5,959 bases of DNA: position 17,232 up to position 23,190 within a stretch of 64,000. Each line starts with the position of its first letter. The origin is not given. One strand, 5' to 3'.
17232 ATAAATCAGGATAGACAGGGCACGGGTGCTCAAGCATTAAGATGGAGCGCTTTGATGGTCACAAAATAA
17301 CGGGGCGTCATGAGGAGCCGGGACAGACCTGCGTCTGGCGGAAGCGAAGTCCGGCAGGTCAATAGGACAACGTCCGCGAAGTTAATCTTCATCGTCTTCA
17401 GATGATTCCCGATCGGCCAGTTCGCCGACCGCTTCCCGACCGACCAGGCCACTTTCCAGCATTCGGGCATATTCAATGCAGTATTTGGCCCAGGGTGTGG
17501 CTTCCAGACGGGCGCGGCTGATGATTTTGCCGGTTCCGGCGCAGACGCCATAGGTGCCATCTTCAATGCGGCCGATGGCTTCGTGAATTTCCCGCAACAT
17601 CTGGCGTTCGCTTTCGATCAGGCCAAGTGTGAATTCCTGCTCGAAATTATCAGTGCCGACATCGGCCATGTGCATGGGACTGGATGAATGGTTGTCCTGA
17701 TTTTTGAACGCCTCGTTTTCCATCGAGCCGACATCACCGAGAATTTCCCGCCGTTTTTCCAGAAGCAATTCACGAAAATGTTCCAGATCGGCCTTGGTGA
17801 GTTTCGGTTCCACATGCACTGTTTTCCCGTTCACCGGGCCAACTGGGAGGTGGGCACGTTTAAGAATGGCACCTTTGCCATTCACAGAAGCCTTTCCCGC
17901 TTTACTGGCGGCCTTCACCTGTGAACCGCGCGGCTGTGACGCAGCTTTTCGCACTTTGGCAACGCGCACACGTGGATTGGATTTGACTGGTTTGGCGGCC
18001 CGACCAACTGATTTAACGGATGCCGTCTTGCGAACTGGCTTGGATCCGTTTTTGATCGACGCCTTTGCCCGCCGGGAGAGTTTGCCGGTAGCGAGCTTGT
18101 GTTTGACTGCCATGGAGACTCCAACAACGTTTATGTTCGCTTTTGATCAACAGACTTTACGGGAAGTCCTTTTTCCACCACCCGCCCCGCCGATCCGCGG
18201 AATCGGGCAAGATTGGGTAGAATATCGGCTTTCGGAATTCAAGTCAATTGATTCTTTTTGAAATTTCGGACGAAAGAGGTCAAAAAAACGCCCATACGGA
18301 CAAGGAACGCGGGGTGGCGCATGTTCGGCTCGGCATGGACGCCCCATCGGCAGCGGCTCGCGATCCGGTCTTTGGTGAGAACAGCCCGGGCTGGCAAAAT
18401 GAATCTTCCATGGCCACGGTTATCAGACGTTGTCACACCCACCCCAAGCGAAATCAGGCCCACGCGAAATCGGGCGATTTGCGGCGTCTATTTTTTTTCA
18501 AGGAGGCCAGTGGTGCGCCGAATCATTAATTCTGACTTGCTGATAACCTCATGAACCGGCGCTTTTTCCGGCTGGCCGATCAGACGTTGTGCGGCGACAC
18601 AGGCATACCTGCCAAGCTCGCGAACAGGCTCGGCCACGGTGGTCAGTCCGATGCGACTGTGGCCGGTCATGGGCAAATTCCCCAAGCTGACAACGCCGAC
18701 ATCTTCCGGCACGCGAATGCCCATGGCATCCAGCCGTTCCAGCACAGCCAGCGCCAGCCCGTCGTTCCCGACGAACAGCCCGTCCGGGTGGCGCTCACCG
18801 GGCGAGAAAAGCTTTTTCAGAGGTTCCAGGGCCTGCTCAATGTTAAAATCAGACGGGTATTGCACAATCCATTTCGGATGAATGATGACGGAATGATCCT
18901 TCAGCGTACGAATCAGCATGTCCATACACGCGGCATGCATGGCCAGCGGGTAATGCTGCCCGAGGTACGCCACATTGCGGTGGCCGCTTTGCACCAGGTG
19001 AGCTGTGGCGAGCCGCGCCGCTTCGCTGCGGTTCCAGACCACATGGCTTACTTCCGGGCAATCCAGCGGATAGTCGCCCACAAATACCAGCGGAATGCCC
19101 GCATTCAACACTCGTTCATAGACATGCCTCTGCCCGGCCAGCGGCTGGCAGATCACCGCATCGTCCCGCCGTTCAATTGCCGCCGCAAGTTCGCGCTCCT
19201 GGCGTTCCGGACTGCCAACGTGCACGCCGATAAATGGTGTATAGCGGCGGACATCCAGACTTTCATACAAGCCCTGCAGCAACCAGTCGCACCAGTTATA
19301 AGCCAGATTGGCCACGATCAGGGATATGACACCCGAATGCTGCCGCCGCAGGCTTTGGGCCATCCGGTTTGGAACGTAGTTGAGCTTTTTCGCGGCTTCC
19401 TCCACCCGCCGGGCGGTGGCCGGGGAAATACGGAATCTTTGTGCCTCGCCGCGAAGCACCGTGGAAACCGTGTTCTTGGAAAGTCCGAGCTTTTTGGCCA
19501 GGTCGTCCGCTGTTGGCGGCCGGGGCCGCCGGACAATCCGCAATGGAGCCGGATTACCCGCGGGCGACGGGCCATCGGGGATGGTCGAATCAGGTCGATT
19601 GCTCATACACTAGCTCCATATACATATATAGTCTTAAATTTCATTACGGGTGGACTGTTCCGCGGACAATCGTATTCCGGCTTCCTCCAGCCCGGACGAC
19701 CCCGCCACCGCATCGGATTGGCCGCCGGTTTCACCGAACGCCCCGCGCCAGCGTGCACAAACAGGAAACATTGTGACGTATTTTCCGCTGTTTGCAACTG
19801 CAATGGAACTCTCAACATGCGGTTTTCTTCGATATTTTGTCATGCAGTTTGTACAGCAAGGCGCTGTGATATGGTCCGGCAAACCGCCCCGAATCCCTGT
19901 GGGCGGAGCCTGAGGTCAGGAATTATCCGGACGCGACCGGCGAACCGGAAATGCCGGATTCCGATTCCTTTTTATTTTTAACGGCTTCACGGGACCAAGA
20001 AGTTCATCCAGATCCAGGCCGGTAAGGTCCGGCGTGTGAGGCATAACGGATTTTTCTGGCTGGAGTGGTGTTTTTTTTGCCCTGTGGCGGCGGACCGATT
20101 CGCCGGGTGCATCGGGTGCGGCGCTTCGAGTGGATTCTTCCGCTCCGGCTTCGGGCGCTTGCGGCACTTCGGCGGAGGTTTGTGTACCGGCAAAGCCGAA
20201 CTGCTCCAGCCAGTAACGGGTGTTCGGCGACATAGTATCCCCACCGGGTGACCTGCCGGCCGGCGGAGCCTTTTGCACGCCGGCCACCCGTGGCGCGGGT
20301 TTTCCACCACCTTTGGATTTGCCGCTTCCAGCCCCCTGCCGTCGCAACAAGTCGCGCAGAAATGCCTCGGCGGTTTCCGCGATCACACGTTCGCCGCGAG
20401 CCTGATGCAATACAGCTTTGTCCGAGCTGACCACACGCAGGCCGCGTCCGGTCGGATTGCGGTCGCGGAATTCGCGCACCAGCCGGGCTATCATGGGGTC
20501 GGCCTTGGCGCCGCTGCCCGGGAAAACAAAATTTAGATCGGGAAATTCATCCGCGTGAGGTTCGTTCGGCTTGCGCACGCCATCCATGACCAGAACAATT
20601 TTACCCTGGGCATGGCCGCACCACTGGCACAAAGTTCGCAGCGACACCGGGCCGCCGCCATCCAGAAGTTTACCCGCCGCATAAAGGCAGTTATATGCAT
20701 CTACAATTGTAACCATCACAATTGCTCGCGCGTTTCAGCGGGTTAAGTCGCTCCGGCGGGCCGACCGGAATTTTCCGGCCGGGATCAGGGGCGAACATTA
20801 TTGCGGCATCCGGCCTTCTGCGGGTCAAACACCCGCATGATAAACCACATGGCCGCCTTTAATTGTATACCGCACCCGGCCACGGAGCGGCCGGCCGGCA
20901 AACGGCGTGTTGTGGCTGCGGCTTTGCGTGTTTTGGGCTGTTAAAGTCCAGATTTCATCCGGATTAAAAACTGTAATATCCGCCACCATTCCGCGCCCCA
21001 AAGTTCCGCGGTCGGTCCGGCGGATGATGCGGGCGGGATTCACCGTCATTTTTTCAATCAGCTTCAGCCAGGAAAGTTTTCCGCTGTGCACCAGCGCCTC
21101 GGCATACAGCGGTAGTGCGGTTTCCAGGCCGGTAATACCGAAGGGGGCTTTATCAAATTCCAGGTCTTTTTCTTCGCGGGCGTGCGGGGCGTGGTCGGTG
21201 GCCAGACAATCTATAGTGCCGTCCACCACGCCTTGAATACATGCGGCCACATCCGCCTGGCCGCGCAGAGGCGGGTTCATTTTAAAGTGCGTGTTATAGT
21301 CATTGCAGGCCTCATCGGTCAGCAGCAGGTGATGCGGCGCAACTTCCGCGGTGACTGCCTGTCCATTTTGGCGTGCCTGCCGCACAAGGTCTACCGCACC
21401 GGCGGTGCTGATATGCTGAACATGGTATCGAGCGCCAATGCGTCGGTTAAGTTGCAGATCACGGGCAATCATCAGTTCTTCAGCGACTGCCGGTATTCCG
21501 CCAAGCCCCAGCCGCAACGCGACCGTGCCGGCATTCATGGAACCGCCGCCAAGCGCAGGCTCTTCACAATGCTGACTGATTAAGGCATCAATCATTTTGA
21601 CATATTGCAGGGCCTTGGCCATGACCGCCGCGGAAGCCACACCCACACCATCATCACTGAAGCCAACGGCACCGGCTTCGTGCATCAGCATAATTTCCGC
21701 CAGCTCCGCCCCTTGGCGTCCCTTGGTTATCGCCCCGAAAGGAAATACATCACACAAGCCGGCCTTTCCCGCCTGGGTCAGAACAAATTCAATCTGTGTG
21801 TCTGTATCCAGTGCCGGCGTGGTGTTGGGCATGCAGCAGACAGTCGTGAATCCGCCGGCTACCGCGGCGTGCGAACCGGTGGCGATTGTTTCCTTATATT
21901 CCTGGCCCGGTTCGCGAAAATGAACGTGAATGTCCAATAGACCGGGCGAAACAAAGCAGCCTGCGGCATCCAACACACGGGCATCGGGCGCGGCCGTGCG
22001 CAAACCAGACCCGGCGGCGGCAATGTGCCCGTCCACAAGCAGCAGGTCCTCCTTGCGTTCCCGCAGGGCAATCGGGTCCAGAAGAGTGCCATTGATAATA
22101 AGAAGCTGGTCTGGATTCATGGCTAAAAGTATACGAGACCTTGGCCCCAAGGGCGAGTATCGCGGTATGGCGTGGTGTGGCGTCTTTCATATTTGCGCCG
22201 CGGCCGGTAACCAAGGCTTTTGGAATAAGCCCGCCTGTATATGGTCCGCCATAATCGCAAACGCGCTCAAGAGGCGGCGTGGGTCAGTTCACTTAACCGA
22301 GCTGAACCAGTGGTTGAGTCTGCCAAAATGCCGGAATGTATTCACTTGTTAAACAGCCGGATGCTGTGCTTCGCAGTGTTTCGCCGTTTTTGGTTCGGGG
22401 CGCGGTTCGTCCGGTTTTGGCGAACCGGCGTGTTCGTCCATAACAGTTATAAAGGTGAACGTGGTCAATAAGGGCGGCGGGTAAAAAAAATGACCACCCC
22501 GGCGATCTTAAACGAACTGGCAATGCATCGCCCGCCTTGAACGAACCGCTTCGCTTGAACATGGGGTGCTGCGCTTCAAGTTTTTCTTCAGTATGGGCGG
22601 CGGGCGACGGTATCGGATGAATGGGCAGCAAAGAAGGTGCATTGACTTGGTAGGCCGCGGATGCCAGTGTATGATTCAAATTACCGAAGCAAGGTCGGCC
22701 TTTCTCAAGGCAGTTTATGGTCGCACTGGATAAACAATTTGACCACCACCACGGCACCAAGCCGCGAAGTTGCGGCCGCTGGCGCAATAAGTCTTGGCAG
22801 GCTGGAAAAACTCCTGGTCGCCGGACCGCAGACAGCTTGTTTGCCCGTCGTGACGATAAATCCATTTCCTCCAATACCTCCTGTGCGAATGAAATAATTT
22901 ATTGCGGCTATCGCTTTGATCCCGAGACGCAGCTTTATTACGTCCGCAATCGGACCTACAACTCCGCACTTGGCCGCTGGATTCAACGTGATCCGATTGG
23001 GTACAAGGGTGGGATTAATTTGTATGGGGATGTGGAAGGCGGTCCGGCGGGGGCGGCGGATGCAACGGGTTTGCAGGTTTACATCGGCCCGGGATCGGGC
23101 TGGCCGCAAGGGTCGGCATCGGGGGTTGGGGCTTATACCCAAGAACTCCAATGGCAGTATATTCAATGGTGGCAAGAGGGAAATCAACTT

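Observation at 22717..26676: RHS-tip toxin/immunity island with no RHS shell in the window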

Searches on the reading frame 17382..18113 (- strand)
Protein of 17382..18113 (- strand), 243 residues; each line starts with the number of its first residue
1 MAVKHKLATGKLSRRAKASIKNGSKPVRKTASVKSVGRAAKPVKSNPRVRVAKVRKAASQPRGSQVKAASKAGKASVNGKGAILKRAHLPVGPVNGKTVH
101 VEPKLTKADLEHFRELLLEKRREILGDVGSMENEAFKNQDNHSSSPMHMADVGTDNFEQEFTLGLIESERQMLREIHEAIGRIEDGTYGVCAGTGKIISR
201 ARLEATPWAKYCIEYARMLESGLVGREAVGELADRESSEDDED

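Call 41: search_protein_families(library=pfam, proteins=[window:17382-18113:-], max_evalue=0.001)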
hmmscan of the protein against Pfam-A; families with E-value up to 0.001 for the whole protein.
window:17382-18113:- (243 aa): 1 family
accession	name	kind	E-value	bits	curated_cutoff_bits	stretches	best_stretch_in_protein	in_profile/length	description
PF01258.23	zf-dskA_traR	-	1.1e-07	32.2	24.9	1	186-214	1-29/36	Prokaryotic dksA/traR C4-type zinc finger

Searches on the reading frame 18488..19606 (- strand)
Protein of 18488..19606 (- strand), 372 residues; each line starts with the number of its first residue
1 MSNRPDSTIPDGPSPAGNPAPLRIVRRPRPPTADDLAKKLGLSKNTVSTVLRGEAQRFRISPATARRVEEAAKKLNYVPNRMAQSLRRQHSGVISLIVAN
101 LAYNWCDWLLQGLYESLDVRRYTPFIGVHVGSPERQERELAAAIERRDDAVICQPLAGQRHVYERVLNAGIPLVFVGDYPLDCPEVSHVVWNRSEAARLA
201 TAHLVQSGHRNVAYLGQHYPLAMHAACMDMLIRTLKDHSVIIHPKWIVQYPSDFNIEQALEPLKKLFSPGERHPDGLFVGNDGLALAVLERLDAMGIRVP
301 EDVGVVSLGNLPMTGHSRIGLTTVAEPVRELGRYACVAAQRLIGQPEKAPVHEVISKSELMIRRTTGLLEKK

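Call 41: search_protein_families(library=pfam, proteins=[window:18488-19606:-], max_evalue=0.001)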
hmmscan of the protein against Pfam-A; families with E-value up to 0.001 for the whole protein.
window:18488-19606:- (372 aa): 5 families
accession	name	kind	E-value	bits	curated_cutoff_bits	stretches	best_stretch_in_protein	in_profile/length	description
PF13377.12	Peripla_BP_3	-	2.4e-26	93.2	26.5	1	202-366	2-167/167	Periplasmic binding protein-like domain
PF00356.27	LacI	-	4e-10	39.7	27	1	34-80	3-46/46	Bacterial regulatory proteins, lacI family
PF00532.27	Peripla_BP_1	-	3e-06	27.3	22.2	1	94-335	4-253/281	Periplasmic binding proteins and sugar binding domain of LacI family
PF13407.12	Peripla_BP_4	-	3.3e-06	27.3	35.1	1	95-313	2-221/258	Periplasmic binding protein domain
PF04967.18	HTH_10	-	0.00013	22.1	23.1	0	28-52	21-45/53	HTH DNA binding domain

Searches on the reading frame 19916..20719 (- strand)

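Call 41: search_protein_families(library=pfam, proteins=[window:19916-20719:-], max_evalue=0.001)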
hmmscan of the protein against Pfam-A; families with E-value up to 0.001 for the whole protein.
window:19916-20719:- (267 aa): 1 family
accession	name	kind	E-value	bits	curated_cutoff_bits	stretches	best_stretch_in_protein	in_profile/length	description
PF05991.17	NYN_YacP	-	1.7e-07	31.9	24.6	1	24-126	29-129/166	YacP-like NYN domain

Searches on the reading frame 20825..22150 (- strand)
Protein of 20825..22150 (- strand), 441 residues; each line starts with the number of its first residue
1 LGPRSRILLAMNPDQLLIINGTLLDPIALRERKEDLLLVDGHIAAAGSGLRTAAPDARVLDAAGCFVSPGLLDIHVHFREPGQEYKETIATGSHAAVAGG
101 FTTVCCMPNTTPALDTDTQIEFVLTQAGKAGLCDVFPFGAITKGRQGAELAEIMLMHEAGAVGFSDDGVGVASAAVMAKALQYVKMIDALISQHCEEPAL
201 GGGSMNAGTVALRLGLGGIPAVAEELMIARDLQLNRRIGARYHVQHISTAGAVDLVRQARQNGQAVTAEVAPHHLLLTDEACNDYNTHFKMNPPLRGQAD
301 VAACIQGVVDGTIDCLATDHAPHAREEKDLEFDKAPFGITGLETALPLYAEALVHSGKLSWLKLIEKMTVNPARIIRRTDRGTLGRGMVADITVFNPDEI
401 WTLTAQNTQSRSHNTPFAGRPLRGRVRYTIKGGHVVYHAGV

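Call 3: search_protein_families(library=ncbifam, proteins=[window:20825-22150:-], max_evalue=0.1)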
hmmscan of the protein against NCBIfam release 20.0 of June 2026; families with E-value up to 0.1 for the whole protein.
window:20825-22150:- (441 aa): 68 families (the best 25 are shown)
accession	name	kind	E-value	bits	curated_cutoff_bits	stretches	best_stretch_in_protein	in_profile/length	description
NF006836.0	PRK09357.1-1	equivalog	2.4e-143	477.9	538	1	31-439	14-426/432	dihydroorotase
NF006845.0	PRK09357.2-6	equivalog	1.6e-142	475.2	728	1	15-438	2-426/428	dihydroorotase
NF006844.0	PRK09357.2-5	equivalog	6.9e-138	460.2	701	1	15-438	3-421/422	dihydroorotase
NF006837.0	PRK09357.1-2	equivalog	6.7e-132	440.1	575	1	17-439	4-424/428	dihydroorotase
TIGR00857.1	pyrC_multi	subfamily_domain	4.8e-131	437.5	279.05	1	33-439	5-411/412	dihydroorotase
NF006839.0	PRK09357.1-4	equivalog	1.3e-125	419.4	576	1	16-438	2-421/422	dihydroorotase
NF006843.0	PRK09357.2-4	equivalog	4e-123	411.5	786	1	16-438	3-421/431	dihydroorotase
NF006841.0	PRK09357.2-2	equivalog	3.8e-114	381.6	640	1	31-439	16-419/421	dihydroorotase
NF006842.0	PRK09357.2-3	equivalog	9.2e-113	377.1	695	1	43-434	31-435/440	dihydroorotase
NF006558.0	PRK09059.1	equivalog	5.7e-111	371.1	645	1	16-439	5-429/430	dihydroorotase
NF005791.0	PRK07627.1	equivalog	1.4e-105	353.7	442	1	16-438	3-423/425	dihydroorotase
NF005614.0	PRK07369.1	equivalog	4.4e-98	328.8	456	1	23-427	11-414/419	dihydroorotase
NF006838.0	PRK09357.1-3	equivalog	1.3e-94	317.5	644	1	16-439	3-423/423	dihydroorotase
NF002668.0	PRK02382.1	equivalog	7.1e-80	268.8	452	1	32-438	12-412/436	dihydroorotase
TIGR03178.1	allantoinase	equivalog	8.9e-70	235.7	357.85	1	31-439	15-427/441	allantoinase AllB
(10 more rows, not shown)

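Call 4: search_protein_families(library=pfam, proteins=[window:20825-22150:-], max_evalue=0.1)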
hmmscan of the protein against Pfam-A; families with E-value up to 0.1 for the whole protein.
window:20825-22150:- (441 aa): 3 families
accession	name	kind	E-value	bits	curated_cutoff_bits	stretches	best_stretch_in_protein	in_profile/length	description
PF01979.26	Amidohydro_1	-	1.6e-25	90.6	25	1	66-436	1-345/345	Amidohydrolase family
PF07969.17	Amidohydro_3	-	7.7e-17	62.3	29.7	2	353-437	401-472/472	Amidohydrolase family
PF12890.13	DHOase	-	1.4e-09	38.7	21.2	1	69-249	6-139/142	Dihydro-orotase-like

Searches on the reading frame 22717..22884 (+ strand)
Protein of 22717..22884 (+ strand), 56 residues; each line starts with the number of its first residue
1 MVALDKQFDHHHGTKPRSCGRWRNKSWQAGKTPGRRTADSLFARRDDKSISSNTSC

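Call 78: find_homologous_proteins(query=A6, max_evalue=0.01)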
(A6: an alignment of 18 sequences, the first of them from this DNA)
Query A6 (18 sequences) (56 aa, profile of the alignment): 2 proteins with E <= 0.01 among 1138 candidates.
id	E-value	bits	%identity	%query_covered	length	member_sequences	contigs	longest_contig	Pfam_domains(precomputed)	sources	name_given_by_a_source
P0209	2.1e-14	71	51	100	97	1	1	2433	-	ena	-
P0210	3.4e-3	36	42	82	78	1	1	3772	-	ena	-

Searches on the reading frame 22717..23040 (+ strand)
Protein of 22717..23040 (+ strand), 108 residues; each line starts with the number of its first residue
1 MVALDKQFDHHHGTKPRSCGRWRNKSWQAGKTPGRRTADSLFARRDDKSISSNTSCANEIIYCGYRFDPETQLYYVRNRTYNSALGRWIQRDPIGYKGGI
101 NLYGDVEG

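Call 17: find_related_loci(query=A1, collection=genome_contigs, flank=10000)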
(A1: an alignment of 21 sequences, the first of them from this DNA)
Query A1 (108 aa) in genome_contigs; peptide patterns used: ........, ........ (x = any residue, [..] = any of these).
66 stretches matched a pattern, but none encodes a relative of the query by tblastn (E <= 1e-3).
